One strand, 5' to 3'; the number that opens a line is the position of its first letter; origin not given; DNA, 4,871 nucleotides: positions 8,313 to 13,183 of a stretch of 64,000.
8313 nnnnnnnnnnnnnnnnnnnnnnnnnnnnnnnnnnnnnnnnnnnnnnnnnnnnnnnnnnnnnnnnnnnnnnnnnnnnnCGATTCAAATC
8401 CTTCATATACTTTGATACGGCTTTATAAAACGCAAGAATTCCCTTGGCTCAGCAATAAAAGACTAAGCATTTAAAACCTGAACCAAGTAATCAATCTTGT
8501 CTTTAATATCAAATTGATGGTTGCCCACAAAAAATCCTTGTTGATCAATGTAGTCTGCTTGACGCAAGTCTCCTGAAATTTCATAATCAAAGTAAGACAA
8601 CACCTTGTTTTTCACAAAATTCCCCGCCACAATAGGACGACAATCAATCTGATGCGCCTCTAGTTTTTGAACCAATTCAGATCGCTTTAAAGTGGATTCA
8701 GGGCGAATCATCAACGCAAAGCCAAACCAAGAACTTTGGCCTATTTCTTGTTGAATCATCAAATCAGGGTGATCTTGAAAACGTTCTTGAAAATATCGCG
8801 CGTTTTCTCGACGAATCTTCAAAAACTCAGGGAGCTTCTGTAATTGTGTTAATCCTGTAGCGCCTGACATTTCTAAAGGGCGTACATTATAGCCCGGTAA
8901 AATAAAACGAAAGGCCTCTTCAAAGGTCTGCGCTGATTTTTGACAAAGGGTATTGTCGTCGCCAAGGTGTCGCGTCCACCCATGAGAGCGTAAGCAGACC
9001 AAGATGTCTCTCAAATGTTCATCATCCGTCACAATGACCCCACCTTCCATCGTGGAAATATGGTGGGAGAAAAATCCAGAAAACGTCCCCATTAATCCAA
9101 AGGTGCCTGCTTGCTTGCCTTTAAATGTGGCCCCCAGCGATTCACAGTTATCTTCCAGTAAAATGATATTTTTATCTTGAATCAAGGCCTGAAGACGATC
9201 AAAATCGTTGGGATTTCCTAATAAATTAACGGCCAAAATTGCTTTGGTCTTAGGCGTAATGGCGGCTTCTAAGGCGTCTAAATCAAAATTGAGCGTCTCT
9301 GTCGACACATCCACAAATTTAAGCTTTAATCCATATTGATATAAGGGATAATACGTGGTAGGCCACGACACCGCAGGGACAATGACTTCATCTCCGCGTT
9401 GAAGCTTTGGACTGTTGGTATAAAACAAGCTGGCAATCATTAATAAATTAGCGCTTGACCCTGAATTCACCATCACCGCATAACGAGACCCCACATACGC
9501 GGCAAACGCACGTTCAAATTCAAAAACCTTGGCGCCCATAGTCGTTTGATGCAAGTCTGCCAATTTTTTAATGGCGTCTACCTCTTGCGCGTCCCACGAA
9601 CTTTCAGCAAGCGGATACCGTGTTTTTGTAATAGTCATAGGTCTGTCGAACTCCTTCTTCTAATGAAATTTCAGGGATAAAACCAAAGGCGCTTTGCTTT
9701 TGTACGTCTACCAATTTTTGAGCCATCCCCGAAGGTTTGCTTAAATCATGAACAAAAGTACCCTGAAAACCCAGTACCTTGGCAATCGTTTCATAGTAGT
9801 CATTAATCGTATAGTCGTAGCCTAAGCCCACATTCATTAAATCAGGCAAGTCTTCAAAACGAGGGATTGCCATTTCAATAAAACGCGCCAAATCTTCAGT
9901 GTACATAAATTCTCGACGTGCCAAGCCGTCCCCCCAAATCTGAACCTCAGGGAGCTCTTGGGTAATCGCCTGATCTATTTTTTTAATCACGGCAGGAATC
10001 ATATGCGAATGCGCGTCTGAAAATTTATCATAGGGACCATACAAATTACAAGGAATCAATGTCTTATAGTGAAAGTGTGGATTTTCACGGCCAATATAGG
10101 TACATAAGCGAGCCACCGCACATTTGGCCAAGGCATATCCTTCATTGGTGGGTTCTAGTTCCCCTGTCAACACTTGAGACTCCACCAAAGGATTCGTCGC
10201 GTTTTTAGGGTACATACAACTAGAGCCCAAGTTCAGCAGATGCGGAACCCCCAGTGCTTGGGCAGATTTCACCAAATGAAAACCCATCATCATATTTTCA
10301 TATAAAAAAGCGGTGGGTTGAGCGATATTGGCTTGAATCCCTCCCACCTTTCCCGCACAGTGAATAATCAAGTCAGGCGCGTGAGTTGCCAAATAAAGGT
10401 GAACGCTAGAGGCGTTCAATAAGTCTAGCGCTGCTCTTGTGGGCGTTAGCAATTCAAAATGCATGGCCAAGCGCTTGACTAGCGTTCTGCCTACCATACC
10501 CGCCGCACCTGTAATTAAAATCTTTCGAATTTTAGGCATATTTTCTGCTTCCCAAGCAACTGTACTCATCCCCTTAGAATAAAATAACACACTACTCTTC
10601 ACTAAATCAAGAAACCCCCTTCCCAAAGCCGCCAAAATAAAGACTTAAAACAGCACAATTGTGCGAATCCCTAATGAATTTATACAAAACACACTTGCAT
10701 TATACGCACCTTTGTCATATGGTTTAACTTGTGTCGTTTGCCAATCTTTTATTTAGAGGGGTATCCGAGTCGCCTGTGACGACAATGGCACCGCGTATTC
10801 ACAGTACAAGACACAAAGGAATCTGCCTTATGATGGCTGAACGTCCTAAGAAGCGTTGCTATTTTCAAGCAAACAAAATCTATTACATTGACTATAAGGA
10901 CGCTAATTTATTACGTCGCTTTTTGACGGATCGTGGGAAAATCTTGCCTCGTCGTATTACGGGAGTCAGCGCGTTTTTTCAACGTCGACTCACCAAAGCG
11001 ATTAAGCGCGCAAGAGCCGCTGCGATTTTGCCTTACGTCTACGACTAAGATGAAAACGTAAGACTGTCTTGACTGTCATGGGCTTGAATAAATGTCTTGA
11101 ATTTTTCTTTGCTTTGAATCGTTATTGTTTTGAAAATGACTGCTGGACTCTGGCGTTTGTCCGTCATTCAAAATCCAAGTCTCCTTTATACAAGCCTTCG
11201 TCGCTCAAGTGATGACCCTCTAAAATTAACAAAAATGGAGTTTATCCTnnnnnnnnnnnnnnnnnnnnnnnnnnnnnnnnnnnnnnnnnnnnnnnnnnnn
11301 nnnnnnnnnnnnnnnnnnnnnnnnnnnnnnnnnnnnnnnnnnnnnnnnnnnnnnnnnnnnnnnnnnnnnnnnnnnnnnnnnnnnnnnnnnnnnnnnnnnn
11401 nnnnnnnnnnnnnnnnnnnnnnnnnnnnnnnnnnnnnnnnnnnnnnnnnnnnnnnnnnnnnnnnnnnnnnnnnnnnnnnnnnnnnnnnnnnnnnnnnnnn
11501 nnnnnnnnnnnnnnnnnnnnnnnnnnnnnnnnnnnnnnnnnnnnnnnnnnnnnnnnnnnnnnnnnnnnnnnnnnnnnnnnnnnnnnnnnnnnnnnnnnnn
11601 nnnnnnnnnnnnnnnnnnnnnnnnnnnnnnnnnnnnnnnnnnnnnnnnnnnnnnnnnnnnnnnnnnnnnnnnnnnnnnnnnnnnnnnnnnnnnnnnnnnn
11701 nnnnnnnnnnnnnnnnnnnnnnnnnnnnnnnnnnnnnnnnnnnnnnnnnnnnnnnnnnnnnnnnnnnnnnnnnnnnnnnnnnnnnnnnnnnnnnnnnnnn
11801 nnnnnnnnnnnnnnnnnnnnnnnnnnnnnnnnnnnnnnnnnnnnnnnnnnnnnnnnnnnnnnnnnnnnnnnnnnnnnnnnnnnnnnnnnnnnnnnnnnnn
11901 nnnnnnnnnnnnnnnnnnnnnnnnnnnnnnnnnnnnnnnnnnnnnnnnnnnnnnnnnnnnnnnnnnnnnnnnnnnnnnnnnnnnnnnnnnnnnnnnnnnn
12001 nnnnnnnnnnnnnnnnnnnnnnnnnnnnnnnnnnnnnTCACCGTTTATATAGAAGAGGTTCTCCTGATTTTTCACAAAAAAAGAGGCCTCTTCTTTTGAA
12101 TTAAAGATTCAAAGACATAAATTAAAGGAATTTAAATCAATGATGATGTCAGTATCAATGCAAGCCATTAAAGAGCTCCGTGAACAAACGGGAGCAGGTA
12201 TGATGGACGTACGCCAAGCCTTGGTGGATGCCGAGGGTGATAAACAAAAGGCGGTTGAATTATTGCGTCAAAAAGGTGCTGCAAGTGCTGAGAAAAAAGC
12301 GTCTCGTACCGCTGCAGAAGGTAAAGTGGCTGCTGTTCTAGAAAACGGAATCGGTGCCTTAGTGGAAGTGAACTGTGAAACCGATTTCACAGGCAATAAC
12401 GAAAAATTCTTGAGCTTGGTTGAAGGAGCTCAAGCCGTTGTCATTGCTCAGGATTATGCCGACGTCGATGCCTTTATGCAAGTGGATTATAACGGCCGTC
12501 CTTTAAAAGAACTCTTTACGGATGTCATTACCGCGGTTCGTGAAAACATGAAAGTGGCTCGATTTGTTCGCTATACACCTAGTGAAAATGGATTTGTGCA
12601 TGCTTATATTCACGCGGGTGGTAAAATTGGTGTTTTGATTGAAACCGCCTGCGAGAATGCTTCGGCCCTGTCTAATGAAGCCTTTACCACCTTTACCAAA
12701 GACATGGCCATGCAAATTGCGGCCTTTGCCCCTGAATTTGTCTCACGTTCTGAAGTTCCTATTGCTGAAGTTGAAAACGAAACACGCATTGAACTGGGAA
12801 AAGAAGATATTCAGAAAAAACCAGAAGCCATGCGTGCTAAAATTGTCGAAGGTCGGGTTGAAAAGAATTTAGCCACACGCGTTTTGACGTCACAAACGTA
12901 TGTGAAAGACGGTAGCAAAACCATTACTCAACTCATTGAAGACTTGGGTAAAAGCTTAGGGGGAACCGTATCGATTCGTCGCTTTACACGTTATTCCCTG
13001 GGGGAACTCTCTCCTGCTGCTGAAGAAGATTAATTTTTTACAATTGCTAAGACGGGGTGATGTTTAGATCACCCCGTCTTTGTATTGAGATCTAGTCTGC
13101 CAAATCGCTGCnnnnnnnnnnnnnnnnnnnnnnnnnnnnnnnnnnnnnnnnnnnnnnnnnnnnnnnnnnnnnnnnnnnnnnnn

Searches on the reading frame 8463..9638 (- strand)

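Call 84: search_protein_families(library=pfam, proteins=[window:8463-9638:-], max_evalue=0.001)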
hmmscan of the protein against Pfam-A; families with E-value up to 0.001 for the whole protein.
window:8463-9638:- (391 aa): 4 families
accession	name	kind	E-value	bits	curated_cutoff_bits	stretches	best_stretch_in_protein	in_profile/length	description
PF01041.23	DegT_DnrJ_EryC1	-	2.6e-77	260.9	19.8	1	16-368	4-338/360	DegT/DnrJ/EryC1/StrS aminotransferase family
PF00155.27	Aminotran_1_2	-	1.8e-07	31.2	19.7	1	39-143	45-158/361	Aminotransferase class I and II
PF01053.26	Cys_Met_Meta_PP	-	5.6e-07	28.9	27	1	38-211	54-220/381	Cys/Met metabolism PLP-dependent enzyme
PF00266.25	Aminotran_5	-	1.4e-05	24.7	21.5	1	42-168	49-180/371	Aminotransferase class-V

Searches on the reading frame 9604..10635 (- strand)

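Call 84: search_protein_families(library=pfam, proteins=[window:9604-10635:-], max_evalue=0.001)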
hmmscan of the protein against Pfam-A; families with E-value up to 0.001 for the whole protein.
window:9604-10635:- (343 aa): 3 families
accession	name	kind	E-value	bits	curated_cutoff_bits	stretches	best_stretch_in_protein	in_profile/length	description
PF01370.27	Epimerase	-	4.8e-54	183.7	20.9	1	39-270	1-240/240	NAD dependent epimerase/dehydratase family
PF16363.11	GDP_Man_Dehyd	-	6e-16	59.3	27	1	70-301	59-283/332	GDP-mannose 4,6 dehydratase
PF04321.23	RmlD_sub_bind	-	1.3e-09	38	27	1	38-94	2-59/287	RmlD substrate binding domain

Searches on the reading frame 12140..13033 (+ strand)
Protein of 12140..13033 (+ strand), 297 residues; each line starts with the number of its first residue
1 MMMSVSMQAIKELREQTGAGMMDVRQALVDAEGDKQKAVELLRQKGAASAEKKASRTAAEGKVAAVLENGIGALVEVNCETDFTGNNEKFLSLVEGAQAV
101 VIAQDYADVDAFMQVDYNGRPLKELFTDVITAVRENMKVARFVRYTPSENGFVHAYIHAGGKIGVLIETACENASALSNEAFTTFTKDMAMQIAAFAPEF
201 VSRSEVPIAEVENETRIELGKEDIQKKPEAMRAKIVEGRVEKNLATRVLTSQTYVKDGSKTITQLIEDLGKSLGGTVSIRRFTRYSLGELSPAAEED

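Call 84: search_protein_families(library=pfam, proteins=[window:12140-13033:+], max_evalue=0.001)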
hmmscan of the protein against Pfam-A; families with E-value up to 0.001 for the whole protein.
window:12140-13033:+ (297 aa): 1 family
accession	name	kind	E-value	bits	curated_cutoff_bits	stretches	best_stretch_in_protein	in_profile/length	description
PF00889.24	EF_TS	-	3.7e-55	187.1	27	1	72-289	1-204/204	Elongation factor TS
